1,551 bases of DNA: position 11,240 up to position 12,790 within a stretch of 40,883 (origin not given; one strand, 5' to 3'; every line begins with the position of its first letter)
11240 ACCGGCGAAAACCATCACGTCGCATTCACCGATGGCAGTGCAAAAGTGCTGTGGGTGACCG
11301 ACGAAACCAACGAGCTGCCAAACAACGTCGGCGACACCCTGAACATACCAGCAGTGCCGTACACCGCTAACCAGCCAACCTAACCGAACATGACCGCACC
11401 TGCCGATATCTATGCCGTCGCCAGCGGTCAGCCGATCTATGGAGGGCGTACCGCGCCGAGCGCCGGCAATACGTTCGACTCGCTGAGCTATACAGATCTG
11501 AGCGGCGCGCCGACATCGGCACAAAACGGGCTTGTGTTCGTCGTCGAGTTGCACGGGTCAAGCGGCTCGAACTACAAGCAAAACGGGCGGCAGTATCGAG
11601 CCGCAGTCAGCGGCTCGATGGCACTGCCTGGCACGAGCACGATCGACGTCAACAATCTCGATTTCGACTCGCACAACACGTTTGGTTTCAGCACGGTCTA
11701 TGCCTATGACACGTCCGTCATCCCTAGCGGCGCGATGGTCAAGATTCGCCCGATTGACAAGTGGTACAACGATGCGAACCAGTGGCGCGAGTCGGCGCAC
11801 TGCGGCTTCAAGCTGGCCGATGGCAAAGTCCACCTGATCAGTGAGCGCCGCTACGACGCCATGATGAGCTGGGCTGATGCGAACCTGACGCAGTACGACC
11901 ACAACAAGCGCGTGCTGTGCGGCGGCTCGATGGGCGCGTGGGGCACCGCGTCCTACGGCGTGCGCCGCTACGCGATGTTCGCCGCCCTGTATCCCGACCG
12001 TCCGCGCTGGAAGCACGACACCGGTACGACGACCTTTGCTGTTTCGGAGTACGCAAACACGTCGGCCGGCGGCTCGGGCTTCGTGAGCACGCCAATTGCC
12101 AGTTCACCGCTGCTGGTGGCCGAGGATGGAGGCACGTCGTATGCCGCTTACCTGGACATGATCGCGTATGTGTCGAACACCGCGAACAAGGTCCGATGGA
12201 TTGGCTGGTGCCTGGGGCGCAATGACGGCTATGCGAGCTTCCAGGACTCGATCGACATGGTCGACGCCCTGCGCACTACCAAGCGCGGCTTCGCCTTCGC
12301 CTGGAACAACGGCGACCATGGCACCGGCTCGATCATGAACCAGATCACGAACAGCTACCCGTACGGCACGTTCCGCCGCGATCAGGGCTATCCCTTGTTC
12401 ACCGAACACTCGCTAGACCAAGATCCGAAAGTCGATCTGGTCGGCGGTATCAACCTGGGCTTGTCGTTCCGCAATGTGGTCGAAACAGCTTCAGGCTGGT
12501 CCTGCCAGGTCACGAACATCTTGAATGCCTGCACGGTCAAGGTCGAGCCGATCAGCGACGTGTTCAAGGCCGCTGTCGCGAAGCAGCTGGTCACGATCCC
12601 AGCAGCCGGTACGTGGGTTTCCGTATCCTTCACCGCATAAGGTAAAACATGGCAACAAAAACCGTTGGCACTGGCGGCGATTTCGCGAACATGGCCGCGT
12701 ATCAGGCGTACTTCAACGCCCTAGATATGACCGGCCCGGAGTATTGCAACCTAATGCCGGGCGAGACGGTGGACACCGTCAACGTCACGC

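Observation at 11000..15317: Five-gene carbohydrate-active/adhesin-like module is the first cargo of the late operon, upstream of terminase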

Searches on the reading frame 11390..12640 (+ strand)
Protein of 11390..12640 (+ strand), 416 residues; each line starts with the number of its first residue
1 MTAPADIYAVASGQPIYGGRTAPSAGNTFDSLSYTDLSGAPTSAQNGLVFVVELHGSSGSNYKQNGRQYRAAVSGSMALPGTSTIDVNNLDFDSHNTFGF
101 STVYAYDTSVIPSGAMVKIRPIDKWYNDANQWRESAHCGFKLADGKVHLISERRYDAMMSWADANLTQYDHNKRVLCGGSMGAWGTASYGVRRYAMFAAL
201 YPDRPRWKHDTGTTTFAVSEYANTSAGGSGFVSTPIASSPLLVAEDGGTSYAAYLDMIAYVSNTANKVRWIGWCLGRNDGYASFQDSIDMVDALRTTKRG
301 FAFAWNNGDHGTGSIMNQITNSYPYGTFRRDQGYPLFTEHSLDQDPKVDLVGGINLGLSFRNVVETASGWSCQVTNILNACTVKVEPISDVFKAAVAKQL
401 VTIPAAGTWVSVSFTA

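Call 4: search_protein_families(library=pfam, proteins=[window:11390-12640:+], max_evalue=0.1)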
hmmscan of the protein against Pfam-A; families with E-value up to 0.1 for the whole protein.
window:11390-12640:+ (416 aa): 0 families

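Call 5: search_protein_families(library=phrogs, proteins=[window:11390-12640:+], max_evalue=0.01)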
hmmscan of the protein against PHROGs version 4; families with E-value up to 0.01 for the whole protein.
window:11390-12640:+ (416 aa): 0 families

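Call 7: search_dna_similar(query=window:11390-12640:+, collection=phages, mode=protein, max_evalue=0.001, max_rows=25)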
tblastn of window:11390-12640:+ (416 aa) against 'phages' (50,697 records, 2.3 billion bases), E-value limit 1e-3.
No match.

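Call 9: find_homologous_proteins(query=window:11390-12640:+)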
Query window:11390-12640:+ (416 aa): 268 proteins with E <= 0.001 among 8000 candidates; the best 120 are listed.
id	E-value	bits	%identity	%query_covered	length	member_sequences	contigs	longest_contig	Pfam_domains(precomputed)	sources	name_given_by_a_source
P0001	3.4e-283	957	100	100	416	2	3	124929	-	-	-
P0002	8.1e-175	600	65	100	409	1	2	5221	-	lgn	-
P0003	7.5e-170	584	66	91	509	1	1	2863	-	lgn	-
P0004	4.2e-167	575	63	100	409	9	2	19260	-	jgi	jgi:hypothetical protein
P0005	3.3e-166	572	64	100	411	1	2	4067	-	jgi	jgi:hypothetical protein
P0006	1.1e-148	514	60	100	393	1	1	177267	-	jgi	jgi:hypothetical protein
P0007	5.6e-141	489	59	98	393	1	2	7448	-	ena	-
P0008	1.0e-140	488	59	100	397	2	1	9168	PF00326.28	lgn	-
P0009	4.3e-134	466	54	100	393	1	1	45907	-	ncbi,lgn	-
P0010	2.5e-131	457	56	100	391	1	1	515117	-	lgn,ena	-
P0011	1.2e-130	454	59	93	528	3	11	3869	-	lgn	-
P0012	2.1e-124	434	55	93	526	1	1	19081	-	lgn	-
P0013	3.0e-124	433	52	91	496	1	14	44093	-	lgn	-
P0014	2.3e-121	424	53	100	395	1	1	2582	-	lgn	-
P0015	2.5e-121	424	52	100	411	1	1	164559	PF00756.27,PF00561.27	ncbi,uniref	ncbi:alpha/beta hydrolase-fold protein [Massilia sp. DD77]|uniref:alpha/beta hydrolase-fold protein 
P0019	8.5e-119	415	53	99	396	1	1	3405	PF00326.28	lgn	-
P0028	4.2e-113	397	49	99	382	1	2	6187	PF00756.27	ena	-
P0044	1.4e-108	382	50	98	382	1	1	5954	PF00756.27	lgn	-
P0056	1.8e-105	372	48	95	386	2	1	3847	PF00756.27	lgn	-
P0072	3.0e-102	361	48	99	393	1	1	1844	PF00756.27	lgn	-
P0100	6.6e-91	324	41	98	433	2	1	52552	PF00756.27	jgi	jgi:hypothetical protein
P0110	1.0e-88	316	43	99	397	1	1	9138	PF00756.27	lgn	-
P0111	1.6e-88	316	47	92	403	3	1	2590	PF00756.27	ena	-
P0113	2.8e-88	315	43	97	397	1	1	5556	PF00756.27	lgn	-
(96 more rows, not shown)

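Call 12: find_encoding_contigs(protein=P0013, flank=10000, max_places=3)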
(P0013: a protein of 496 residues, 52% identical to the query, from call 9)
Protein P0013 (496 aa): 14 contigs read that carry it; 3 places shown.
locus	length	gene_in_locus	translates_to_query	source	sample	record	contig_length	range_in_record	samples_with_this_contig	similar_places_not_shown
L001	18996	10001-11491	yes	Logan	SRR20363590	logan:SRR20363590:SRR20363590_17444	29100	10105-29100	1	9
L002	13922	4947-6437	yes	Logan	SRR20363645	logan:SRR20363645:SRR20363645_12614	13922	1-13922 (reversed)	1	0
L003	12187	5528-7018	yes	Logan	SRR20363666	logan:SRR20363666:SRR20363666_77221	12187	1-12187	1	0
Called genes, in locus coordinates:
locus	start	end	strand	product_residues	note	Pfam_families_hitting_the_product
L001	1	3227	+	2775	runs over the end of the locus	PF01464:SLT (faint), PF18760:ART-PolyVal, PF18857:LPD38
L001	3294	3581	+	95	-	-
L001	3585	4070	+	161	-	PF05838:Glyco_hydro_108, PF09374:PG_binding_3 (weak)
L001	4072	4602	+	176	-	-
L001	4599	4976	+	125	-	-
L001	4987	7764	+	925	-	-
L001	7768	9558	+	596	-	-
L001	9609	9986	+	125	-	-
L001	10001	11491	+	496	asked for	-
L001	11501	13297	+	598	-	PF00041:fn3 (faint)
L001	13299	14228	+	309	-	PF00041:fn3 (faint)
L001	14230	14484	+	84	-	-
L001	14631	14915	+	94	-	-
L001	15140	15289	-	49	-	-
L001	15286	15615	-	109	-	-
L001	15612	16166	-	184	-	-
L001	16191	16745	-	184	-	-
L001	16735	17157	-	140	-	-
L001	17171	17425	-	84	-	-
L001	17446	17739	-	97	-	-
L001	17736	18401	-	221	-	PF01022:HTH_5 (faint), PF12840:HTH_20 (faint), PF13412:HTH_24 (faint)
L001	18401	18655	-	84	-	-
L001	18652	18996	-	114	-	?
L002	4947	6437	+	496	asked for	-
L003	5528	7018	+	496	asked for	-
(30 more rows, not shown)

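Call 13: find_encoding_contigs(protein=P0009, flank=10000, max_places=2)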
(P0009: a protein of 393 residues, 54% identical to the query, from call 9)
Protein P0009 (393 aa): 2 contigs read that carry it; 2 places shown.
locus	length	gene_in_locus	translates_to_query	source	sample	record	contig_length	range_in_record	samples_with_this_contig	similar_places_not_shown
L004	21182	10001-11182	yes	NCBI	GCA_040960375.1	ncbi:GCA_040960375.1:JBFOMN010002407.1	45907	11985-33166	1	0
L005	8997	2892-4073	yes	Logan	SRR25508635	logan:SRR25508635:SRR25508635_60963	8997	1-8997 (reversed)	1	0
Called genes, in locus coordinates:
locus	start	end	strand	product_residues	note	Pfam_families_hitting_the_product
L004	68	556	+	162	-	PF06892:Phage_CP76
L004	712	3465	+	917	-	PF19263:DUF5906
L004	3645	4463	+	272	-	-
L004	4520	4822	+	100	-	-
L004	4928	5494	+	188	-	-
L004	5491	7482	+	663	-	PF05876:GpA_ATPase, PF20454:GpA_nuclease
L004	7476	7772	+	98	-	PF08765:Mor, PF13384:HTH_23 (faint)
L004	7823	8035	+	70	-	-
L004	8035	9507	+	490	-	PF05136:Phage_portal_2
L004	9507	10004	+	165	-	-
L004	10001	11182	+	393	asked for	-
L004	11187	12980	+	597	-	-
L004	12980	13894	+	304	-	-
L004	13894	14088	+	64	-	-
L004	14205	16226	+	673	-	-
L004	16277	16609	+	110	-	PF09956:Phage_cement_2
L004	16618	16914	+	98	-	PF05354:Phage_attach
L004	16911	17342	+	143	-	-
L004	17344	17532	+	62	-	-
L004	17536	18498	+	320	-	PF18906:Phage_tube_2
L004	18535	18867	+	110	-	-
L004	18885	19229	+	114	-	PF08809:DUF1799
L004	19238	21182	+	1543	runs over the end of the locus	-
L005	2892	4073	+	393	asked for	-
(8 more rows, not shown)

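Call 15: search_solved_structures(query=A1, max_evalue=1, show_alignments=2)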
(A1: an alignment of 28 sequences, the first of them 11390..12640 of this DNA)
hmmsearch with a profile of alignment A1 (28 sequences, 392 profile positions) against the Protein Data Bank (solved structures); distinct sequences matched with E-value up to 1: 54.
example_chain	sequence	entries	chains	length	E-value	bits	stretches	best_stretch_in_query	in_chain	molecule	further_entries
5vol_A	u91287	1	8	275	3.4e-06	29.6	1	116-186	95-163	Putative esterase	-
8z91_A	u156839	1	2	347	7.8e-06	28.4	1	133-187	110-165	Esterase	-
7qjt_A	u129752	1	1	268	4.7e-05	25.9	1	134-212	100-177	cutinase (711)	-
3wyd_A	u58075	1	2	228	9.8e-05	24.8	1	150-184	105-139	LC-Est1C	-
4rgy_A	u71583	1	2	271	0.00056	22.3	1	153-290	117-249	Esterase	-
6vh9_A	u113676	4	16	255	0.00062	22.2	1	142-287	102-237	Esterase family protein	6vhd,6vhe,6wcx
7l0a_A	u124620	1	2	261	0.00066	22.1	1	142-287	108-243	Esterase family protein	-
7xrt_A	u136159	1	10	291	0.0033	19.8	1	115-201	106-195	Ferulic acid esterase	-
7qjq_A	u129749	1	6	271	0.0037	19.6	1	136-203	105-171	Acetylxylan esterase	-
5zoa_A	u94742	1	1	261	0.0056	19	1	136-203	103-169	BTA-hydrolase 1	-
5lui_A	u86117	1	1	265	0.0058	19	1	136-203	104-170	Cutinase 1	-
5lul_A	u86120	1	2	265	0.0068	18.7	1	136-202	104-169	Cutinase 2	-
5luj_A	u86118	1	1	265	0.0068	18.7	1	136-202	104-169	Cutinase 2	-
5luk_A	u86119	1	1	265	0.0068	18.7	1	136-202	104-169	Cutinase 2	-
7qjs_A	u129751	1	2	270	0.0071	18.7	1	136-202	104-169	Cutinase 2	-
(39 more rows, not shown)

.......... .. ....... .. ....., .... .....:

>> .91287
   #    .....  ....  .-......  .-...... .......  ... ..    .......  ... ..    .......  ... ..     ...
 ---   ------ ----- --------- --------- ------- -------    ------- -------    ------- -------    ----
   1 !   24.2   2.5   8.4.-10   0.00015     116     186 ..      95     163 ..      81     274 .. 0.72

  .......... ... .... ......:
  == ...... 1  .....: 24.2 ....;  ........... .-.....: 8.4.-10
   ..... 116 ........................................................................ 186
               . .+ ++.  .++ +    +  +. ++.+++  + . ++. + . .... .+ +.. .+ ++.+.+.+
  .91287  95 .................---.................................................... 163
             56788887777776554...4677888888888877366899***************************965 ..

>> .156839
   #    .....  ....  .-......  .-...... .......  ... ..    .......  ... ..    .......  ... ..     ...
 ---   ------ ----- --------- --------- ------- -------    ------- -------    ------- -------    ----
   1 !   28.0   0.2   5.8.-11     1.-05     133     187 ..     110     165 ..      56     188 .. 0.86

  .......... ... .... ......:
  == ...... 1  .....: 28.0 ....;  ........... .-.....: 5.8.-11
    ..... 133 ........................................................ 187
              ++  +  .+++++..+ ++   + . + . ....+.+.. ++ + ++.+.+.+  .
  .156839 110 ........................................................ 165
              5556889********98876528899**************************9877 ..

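Call 16: search_protein_families(library=pfam, alignment_id=A1, max_evalue=0.01)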
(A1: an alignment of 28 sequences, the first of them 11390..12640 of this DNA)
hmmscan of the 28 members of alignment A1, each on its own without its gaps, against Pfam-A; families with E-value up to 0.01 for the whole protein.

A. member 1, window:11390-12640:+ (416 aa): 0 families

B. families by the number of members that match (of 28 scanned): 4 families
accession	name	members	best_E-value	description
PF00756.26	Esterase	10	6.8e-08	Putative esterase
PF00326.27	Peptidase_S9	8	3.1e-06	Prolyl oligopeptidase family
PF00561.26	Abhydrolase_1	1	1.6e-05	alpha/beta hydrolase fold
PF12146.15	Hydrolase_4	1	0.008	Serine aminopeptidase, S33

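Call 18: find_related_loci(query=A1, collection=viral_contigs, flank=10000)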
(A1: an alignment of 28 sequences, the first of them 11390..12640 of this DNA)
Query A1 (416 aa) in viral_contigs; peptide patterns used: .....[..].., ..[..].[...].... (x = any residue, [..] = any of these).
72 stretches matched a pattern; 25 encode a relative of the query (tblastn E <= 1e-3); 24 distinct loci.
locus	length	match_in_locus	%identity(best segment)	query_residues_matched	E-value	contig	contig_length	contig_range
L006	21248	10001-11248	99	1-416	0e+0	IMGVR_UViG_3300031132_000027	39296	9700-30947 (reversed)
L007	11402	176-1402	63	1-416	9e-173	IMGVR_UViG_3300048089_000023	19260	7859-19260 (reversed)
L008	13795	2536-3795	61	2-414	2e-165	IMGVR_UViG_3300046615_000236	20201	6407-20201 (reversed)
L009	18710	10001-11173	55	3-416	5e-132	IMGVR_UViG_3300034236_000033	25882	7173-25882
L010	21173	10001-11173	52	1-416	1e-121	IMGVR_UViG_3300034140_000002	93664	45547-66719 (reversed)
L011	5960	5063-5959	60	1-306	2e-115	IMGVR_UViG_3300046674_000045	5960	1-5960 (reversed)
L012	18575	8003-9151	50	8-416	2e-114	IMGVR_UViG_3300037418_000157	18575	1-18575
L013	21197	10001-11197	48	1-414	4e-112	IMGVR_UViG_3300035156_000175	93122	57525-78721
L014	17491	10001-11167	48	6-414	1e-108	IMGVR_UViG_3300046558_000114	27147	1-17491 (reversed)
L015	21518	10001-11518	49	1-414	8e-107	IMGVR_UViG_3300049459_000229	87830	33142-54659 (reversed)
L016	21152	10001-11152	46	4-415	2e-99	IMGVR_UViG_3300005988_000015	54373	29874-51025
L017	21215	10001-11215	45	2-414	9e-98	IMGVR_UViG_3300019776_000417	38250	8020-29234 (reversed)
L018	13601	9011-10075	46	47-415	5e-96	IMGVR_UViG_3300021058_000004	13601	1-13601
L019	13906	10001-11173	55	3-416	5e-132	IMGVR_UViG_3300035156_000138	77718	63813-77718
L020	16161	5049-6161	42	29-414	3e-86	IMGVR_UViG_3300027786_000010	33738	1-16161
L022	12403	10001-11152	40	18-414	1e-80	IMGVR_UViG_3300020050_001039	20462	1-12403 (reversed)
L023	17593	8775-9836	42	50-414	1e-77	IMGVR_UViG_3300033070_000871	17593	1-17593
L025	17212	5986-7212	38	1-416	9e-74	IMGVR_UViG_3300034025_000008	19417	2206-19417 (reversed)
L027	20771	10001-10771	41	152-415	2e-50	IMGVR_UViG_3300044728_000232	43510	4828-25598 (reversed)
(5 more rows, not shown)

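Call 34: search_protein_families(library=pfam, proteins=[L004:9507-10004:+, L004:12980-13894:+, L004:14205-16226:+, L001:4987-7764:+, L001:7768-9558:+, L001:13299-14228:+], max_evalue=0.01)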
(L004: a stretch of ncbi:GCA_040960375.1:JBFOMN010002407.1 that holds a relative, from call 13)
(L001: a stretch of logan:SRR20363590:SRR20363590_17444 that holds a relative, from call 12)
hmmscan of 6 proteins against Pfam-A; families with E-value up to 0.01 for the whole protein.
L004:9507-10004:+ (165 aa): 1 family
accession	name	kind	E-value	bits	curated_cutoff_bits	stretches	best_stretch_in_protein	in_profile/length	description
PF23787.1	DUF7172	-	0.0035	17.6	27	1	55-145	77-166/201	Domain of unknown function (DUF7172)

L004:12980-13894:+ (304 aa): 0 families

L004:14205-16226:+ (673 aa): 3 families
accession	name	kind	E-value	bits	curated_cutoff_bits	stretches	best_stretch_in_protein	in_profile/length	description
PF25209.1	Phage_capsid_4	-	7.9e-56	190.7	27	1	369-669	7-262/262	Phage capsid protein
PF10124.15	Mu-like_gpT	-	1.3e-06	28.5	20.1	1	527-589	218-278/289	Mu-like prophage major head subunit gpT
PF04586.22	Peptidase_S78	-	0.00076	20.1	21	1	48-170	36-153/165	Caudovirus prohead serine protease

L001:4987-7764:+ (925 aa): 0 families

L001:7768-9558:+ (596 aa): 1 family
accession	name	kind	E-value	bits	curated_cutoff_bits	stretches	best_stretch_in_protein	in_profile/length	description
PF13385.13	Laminin_G_3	-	3.1e-05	24.6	27.6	1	123-244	32-150/151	Concanavalin A-like lectin/glucanases superfamily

L001:13299-14228:+ (309 aa): 1 family
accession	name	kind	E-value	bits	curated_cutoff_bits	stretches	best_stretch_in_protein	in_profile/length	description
PF00041.27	fn3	-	1.1e-05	25.9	25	1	128-199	5-75/84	Fibronectin type III domain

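Call 46: search_protein_families(library=ncbifam, proteins=[window:11390-12640:+], max_evalue=1)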
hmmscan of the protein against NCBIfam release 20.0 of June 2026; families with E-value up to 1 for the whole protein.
window:11390-12640:+ (416 aa): 0 families

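Call 48: find_related_loci(query=A1, collection=genome_contigs, flank=10000)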
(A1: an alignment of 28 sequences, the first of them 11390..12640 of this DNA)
Query A1 (416 aa) in genome_contigs; peptide patterns used: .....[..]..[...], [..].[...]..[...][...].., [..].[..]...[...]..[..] (x = any residue, [..] = any of these).
136 stretches matched a pattern; 45 encode a relative of the query (tblastn E <= 1e-3); 45 distinct loci.
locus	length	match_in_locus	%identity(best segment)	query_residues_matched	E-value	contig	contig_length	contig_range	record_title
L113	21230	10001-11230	52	1-416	4e-129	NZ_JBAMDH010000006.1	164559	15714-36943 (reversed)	Massilia sp. DD77 DD77_Assembly_Auto_contig_6, whole genome shotgun sequence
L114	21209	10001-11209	42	1-415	7e-95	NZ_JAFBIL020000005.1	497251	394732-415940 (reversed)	Massilia soli strain R798 NODE_5_length_497251_cov_197.029686, whole genome shotgun sequence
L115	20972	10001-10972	48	86-414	2e-95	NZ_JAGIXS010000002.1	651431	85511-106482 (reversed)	Pelomonas sp. V22 contig02, whole genome shotgun sequence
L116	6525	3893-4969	32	42-400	1e-48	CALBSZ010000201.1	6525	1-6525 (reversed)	MAG TPA_asm: uncultured Planctomycetaceae bacterium isolate SRR7515931_bin.40_CONCOCT_v1.1_MAG genome assembly, contig:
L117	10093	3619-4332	37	141-387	5e-48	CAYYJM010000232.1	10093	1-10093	MAG TPA_asm: uncultured Alcaligenaceae bacterium isolate SRP263991_co5_27 genome assembly, contig: NODE_13091_length_100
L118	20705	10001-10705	37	144-387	2e-46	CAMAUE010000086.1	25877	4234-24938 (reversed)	MAG: Singulisphaera sp. GP187 isolate MaH-04nov19-250 genome assembly, contig: MaH-04nov19-C4617, whole genome shotgun s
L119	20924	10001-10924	34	99-407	8e-47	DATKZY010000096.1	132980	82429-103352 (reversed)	MAG TPA_asm: Planctomycetota bacterium isolate SMAG_U14257 k141_4272804, whole genome shotgun sequence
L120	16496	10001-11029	32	43-387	3e-46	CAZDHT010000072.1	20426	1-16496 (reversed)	MAG TPA_asm: uncultured Planctomycetota bacterium isolate binchicken_co89_634 genome assembly, contig: NODE_4568_length_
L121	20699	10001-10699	38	146-387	1e-45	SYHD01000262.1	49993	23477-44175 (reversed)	MAG: Planctomycetia bacterium isolate F1-60-MAGs120 F1-60__c471391, whole genome shotgun sequence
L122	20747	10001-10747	36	144-400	1e-45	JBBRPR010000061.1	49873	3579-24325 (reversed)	MAG: Planctomycetota bacterium isolate La1_metabat2.451 LA1C_B2.451_k141_1247869L_49873_cov_19.9739, whole genome shotgu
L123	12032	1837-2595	36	139-387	2e-45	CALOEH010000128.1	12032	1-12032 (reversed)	MAG: uncultured Planctomycetia bacterium isolate LOGT_bin.0207 genome assembly, contig: contig_153325, whole genome shot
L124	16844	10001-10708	36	141-386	3e-45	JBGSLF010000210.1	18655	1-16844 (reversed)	MAG: Gemmata sp. isolate JTS-AC2 k141_2444229, whole genome shotgun sequence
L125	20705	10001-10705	37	144-387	4e-45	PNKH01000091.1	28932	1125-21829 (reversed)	MAG: Isosphaera sp. isolate PR.3.33 PR_1000520_28932, whole genome shotgun sequence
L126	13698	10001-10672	38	150-386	4e-44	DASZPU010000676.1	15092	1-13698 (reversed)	MAG TPA_asm: Nannocystaceae bacterium isolate SMAG_U5979 k141_704135, whole genome shotgun sequence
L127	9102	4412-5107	34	144-386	7e-44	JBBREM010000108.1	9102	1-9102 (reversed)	MAG: Fimbriimonadales bacterium isolate Co_metawrap_2502 Cmw_2502_k141_9107865_length_9102_cov_6.0000, whole genome shot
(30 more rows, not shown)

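Call 58: search_protein_families(library=pfam, proteins=[L008:376-3801:+, L009:7493-11176:+, L025:3826-7215:+, L027:7388-10777:+, L023:6342-9839:+, L020:4083-6170:+, L027:4472-6805:+, L027:3009-4475:+], max_evalue=0.001)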
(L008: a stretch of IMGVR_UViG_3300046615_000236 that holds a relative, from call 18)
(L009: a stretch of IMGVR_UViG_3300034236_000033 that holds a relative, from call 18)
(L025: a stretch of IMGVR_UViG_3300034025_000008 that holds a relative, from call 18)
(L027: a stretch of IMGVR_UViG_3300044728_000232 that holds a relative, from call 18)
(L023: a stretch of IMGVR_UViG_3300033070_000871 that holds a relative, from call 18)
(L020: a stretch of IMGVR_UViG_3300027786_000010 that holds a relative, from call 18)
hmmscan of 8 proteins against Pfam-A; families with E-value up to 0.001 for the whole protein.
L008:376-3801:+ (1141 aa): 0 families

L009:7493-11176:+ (1227 aa): 0 families

L025:3826-7215:+ (1129 aa): 0 families

L027:7388-10777:+ (1129 aa): 1 family
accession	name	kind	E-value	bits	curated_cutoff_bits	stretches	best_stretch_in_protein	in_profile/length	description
PF00326.27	Peptidase_S9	-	0.00059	19.8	22.6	0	880-1023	53-187/213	Prolyl oligopeptidase family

L023:6342-9839:+ (1165 aa): 1 family
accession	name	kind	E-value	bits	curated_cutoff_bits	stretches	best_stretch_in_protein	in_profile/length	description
PF00756.26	Esterase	-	0.00014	22.2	22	1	903-947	98-141/251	Putative esterase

L020:4083-6170:+ (695 aa): 1 family
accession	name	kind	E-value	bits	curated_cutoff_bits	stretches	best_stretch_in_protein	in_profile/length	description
PF00756.26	Esterase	-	4.7e-05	23.7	22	1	440-485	100-144/251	Putative esterase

L027:4472-6805:+ (777 aa): 0 families

L027:3009-4475:+ (488 aa): 1 family
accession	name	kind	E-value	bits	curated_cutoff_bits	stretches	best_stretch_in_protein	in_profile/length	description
PF03237.21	Terminase_6N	-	8.6e-09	35.8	22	1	27-256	2-214/215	Terminase large subunit, T4likevirus-type, N-terminal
